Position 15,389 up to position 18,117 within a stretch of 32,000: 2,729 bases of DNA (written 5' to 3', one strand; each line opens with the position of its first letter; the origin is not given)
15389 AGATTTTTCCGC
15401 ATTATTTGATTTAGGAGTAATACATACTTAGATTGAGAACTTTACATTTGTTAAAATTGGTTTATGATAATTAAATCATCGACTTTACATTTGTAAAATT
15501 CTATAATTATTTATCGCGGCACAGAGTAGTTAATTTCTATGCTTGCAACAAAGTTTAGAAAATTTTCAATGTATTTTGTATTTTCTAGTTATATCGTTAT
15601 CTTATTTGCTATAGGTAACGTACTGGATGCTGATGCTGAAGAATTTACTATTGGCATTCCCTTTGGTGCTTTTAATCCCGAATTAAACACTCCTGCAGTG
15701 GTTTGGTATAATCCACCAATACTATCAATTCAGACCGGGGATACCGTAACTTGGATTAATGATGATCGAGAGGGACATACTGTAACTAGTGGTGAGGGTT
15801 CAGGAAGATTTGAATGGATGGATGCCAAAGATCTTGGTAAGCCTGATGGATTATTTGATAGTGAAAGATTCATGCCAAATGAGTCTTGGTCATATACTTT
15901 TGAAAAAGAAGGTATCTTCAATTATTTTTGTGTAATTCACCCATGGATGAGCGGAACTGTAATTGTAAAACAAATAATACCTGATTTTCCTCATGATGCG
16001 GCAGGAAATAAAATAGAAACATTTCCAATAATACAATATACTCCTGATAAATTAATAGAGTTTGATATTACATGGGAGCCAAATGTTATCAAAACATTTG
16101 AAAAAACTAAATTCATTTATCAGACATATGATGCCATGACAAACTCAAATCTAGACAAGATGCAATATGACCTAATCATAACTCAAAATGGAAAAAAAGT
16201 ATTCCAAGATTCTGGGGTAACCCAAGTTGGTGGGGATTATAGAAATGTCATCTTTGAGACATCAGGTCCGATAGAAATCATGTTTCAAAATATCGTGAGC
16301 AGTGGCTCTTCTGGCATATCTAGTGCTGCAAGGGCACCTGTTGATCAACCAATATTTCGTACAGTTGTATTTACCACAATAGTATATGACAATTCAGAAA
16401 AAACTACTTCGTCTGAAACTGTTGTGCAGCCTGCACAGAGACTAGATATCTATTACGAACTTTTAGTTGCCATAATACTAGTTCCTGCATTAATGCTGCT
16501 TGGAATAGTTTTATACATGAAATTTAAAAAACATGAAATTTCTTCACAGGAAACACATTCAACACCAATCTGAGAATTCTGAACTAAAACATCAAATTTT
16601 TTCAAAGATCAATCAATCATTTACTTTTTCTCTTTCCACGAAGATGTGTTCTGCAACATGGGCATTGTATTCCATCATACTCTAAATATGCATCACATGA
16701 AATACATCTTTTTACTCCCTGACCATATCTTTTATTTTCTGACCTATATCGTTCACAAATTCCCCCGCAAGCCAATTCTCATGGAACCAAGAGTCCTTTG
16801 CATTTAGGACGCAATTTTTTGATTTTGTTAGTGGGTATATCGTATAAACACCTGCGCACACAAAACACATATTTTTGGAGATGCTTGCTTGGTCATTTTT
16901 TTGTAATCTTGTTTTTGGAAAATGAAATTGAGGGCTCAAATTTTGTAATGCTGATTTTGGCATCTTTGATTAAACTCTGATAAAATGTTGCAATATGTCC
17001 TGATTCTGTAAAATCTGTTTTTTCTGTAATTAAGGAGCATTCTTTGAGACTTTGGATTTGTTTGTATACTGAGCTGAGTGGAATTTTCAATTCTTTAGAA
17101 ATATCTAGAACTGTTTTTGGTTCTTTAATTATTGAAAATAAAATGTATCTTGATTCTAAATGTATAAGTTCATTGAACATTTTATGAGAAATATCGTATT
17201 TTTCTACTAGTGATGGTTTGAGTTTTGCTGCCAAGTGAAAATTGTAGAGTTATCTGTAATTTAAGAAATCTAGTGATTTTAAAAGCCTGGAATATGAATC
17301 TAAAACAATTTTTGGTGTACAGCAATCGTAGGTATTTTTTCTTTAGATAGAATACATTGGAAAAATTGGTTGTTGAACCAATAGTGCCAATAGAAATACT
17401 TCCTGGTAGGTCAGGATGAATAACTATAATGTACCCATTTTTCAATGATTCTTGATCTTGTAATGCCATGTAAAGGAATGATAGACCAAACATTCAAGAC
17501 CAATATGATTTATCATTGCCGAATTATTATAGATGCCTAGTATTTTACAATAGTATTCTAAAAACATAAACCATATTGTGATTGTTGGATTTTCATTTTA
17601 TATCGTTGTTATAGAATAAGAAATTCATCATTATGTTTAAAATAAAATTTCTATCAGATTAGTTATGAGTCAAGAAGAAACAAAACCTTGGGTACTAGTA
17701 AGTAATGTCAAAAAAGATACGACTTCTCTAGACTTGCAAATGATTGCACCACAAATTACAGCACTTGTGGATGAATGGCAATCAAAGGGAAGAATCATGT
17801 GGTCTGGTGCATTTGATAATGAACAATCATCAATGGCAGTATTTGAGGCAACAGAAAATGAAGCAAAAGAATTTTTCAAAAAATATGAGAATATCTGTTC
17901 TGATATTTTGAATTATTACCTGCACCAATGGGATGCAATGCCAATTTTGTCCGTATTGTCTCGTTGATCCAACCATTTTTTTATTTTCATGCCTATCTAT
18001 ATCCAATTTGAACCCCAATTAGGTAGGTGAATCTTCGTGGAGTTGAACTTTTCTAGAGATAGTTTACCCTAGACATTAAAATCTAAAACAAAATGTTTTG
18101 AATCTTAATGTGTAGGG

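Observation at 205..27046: Twenty copies of a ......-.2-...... palindrome at fixed spacing from TATA-like boxes: a dense single-regulator regulon signature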

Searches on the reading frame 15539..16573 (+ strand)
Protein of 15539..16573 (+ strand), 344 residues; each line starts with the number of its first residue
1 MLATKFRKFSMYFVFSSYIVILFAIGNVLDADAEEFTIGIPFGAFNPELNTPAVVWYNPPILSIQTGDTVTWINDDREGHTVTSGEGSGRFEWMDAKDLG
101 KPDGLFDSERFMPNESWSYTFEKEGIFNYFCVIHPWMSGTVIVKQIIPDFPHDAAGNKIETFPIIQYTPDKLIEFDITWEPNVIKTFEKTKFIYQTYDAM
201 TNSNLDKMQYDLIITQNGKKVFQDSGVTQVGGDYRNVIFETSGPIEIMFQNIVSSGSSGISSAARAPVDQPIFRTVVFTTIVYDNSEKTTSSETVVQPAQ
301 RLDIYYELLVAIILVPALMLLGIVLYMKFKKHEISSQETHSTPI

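Call 10: search_protein_families(library=pfam, proteins=[window:15539-16573:+], max_evalue=0.01)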
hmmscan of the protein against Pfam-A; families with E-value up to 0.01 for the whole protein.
window:15539-16573:+ (344 aa): 1 family
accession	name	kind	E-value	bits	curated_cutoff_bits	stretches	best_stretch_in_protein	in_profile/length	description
PF00127.26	Copper-bind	-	2.6e-07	31.4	21.2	1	56-144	13-99/99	Copper binding proteins, plastocyanin/azurin family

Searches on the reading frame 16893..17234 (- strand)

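Call 10: search_protein_families(library=pfam, proteins=[window:16893-17234:-], max_evalue=0.01)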
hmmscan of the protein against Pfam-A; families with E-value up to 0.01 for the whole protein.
window:16893-17234:- (113 aa): 3 families
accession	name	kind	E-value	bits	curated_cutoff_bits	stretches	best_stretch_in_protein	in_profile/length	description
PF01978.25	TrmB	-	1.5e-05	25.2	25.6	1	37-72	20-55/68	Sugar-specific transcriptional regulator TrmB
PF01022.26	HTH_5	-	0.00016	21.9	22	1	30-70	6-46/47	Bacterial regulatory protein, arsR family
PF12840.13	HTH_20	-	0.00023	21.5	27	1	27-70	4-49/51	Helix-turn-helix domain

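Call 44: search_protein_families(library=ncbifam, proteins=[window:16893-17234:-], max_evalue=0.001)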
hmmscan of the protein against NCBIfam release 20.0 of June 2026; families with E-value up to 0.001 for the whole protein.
window:16893-17234:- (113 aa): 1 family
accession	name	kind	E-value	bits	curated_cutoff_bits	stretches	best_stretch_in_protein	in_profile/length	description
NF053606.1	Sta1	subfamily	0.00081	19.5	80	0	31-87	25-83/100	Sta1 family transcriptional regulator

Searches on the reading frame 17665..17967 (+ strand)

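Call 11: search_protein_families(library=pfam, proteins=[window:17665-17967:+], max_evalue=0.01)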
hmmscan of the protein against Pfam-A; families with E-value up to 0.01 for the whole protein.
window:17665-17967:+ (100 aa): 1 family
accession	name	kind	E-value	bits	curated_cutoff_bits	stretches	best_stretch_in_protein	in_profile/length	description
PF01348.27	Intron_maturas2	-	0.0052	17.2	20.8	1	25-85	5-61/140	Type II intron maturase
